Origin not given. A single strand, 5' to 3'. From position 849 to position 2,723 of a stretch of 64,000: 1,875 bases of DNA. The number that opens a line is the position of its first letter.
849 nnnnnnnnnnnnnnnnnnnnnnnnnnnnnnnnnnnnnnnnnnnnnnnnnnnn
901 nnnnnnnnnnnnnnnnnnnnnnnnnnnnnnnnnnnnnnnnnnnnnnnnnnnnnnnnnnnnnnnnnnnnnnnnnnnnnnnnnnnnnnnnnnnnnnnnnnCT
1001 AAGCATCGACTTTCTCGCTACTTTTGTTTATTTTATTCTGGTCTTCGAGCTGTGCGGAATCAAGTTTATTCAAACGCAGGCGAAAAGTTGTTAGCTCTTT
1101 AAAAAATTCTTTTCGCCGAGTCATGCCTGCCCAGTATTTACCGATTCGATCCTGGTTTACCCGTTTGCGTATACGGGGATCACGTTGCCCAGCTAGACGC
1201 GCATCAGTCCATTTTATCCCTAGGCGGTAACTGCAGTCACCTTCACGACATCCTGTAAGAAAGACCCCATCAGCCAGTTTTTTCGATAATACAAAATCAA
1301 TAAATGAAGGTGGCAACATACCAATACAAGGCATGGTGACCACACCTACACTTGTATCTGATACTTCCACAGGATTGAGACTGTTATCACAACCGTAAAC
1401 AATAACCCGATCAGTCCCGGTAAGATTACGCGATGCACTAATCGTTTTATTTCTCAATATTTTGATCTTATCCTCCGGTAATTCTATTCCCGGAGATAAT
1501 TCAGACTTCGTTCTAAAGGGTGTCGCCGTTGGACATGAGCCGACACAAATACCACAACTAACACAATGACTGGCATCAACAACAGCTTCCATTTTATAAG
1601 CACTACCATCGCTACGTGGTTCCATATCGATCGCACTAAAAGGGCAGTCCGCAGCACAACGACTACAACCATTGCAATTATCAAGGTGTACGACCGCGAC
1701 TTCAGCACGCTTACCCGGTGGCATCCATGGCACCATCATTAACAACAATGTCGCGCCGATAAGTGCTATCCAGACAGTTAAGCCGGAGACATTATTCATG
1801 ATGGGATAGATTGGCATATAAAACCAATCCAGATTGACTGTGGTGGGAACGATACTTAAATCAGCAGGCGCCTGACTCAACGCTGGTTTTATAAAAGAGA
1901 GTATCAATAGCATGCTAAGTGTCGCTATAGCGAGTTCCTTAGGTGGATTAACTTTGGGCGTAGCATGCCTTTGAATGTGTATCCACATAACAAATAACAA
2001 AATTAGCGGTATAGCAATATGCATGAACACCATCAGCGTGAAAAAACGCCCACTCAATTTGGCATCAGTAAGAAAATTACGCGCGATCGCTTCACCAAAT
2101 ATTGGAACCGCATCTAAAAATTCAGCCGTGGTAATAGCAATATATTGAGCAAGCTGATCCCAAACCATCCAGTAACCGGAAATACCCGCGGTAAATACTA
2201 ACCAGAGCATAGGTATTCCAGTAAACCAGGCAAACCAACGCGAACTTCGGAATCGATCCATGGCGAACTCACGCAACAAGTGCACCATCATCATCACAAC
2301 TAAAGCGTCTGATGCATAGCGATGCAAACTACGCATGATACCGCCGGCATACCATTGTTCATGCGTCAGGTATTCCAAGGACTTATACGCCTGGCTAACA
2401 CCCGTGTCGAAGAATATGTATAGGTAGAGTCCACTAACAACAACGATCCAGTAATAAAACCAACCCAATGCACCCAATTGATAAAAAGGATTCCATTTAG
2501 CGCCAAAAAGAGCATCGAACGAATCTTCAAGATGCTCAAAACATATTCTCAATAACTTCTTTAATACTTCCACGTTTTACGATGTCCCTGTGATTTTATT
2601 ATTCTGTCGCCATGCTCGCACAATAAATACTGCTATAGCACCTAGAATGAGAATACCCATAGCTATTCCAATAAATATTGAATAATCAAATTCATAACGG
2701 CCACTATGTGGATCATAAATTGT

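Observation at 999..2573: Single polypeptide joining cytochrome b, two [4Fe-4S] clusters and an MvhD-type domain inside the oxidase operon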

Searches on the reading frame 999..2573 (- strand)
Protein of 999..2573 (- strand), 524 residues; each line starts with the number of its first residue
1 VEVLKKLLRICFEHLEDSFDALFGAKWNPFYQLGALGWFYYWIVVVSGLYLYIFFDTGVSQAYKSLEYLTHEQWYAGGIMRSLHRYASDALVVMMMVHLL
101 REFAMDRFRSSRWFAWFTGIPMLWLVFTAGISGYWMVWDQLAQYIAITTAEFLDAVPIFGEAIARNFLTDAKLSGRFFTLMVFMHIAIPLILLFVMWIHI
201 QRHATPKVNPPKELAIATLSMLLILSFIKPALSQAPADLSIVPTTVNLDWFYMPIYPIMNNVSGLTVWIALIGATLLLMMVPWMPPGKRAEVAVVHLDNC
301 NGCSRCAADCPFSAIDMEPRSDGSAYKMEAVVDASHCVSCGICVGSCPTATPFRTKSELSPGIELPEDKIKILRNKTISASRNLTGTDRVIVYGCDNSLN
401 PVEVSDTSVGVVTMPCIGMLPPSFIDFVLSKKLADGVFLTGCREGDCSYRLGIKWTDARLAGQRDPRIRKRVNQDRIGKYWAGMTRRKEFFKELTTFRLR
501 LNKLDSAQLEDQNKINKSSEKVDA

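Call 3: search_protein_families(library=pfam, proteins=[window:999-2573:-], max_evalue=0.01)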
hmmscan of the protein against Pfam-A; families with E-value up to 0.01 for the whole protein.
window:999-2573:- (524 aa): 15 families
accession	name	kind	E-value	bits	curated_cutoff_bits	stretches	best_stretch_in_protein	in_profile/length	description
PF00033.24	Cytochrome_B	-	2.8e-20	73.4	27.2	1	27-200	10-182/189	Cytochrome b/b6/petB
PF13631.11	Cytochrom_B_N_2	-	1.5e-15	58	27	1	90-201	2-114/169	Cytochrome b(N-terminal)/b6/petB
PF02662.21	FlpD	-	1.5e-11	44.8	22.3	1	407-504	26-122/123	Methyl-viologen-reducing hydrogenase, delta subunit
PF12838.12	Fer4_7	-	2.3e-09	38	27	1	299-350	1-51/52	4Fe-4S dicluster domain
PF00037.32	Fer4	-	5.5e-09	35.9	21.1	2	331-349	2-20/24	4Fe-4S binding domain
PF13187.11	Fer4_9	-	3.7e-07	30.5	27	1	299-349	1-49/52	4Fe-4S dicluster domain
PF13237.11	Fer4_10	-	4.8e-07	30.1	25.5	2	295-348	4-53/53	4Fe-4S dicluster domain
PF12797.12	Fer4_2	-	5e-07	29.7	24.5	1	331-349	4-22/22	4Fe-4S binding domain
PF12837.12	Fer4_6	-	1.2e-06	28.6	25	1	297-315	6-24/24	4Fe-4S binding domain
PF13484.11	Fer4_16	-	1.7e-06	29.1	30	0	299-321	1-22/66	4Fe-4S double cluster binding domain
PF14697.11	Fer4_21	-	5.2e-06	26.9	35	1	293-349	1-53/59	4Fe-4S dicluster domain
PF25160.1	LdpA_Fe-S-bd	-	1e-05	25.6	27.6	1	294-318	22-46/49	LdpA Fe-S cluster-binding domain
PF13183.11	Fer4_8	-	3.7e-05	24.6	27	0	297-348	2-65/68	4Fe-4S dicluster domain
PF17179.9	Fer4_22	-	0.0011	20.2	27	0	336-359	1-24/95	4Fe-4S dicluster domain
PF12800.12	Fer4_4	-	0.0014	19.3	24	0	335-349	2-16/17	4Fe-4S binding domain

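Call 4: search_protein_families(library=ncbifam, proteins=[window:999-2573:-], max_evalue=0.01)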
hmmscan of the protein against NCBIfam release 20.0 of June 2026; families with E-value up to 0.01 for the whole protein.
window:999-2573:- (524 aa): 69 families (the best 25 are shown)
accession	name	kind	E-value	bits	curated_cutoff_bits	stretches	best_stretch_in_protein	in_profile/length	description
NF040969.1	cytb_ExtP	equivalog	3e-30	105.6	290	1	30-201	24-195/205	selenite/tellurite reduction operon b-type cytochrome ExtP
NF002990.0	PRK03735.1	subfamily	5.5e-25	88.5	325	1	30-201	41-215/223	cytochrome b6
NF040770.1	hetero_SS_HdrA2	exception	8e-18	63.9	1100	1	292-508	571-775/777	CoB-CoM heterodisulfide reductase HdrA2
NF041076.1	cyt_b_SoxC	equivalog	5.4e-10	38.7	740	1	31-197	28-191/542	proton pump complex cytochrome B SoxC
NF050120.1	bc1_QcrB_actin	exception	5.5e-10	38.8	500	1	22-200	19-212/458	cytochrome bc1 complex cytochrome b subunit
TIGR01971.1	NuoI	subfamily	2.6e-09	36.7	113.05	1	297-351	41-97/121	NADH-quinone oxidoreductase, chain I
TIGR01944.1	rnfB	subfamily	1.6e-08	34.3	68.7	1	289-350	104-158/190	RnfABCDGE type electron transport complex subunit B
NF043039.1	HgcAB_like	equivalog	3.4e-08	33.5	285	1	180-349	185-346/350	HgcAB-like fusion protein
NF004536.0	PRK05888.1-1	equivalog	4.6e-07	29.3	212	1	299-351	59-113/180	NADH-quinone oxidoreductase subunit NuoI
TIGR02179.1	PorD_KorD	subfamily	5.5e-07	29.6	60.05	1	293-350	20-70/78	2-oxoacid:acceptor oxidoreductase, delta subunit, pyruvate/2-ketoisovalerate family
NF042909.1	FMH_DH_FwdF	exception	9.2e-07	28.3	375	1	296-349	255-308/336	tungsten-dependent formylmethanofuran dehydrogenase subunit FwdF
NF003475.0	PRK05113.1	equivalog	1.3e-06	28.4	203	1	290-350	105-158/190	electron transport complex subunit RsxB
NF041891.1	hdrA_Methbact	equivalog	1.6e-06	26.7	1300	1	291-449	565-710/762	ferredoxin:CoB-CoM heterodisulfide reductase subunit HdrA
NF004541.0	PRK05888.2-2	equivalog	2.1e-06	27.7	217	1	295-355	58-114/168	NADH-quinone oxidoreductase subunit NuoI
NF009053.0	PRK12387.1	subfamily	2.1e-06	27.6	204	1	296-351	36-89/180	formate hydrogenlyase complex iron-sulfur subunit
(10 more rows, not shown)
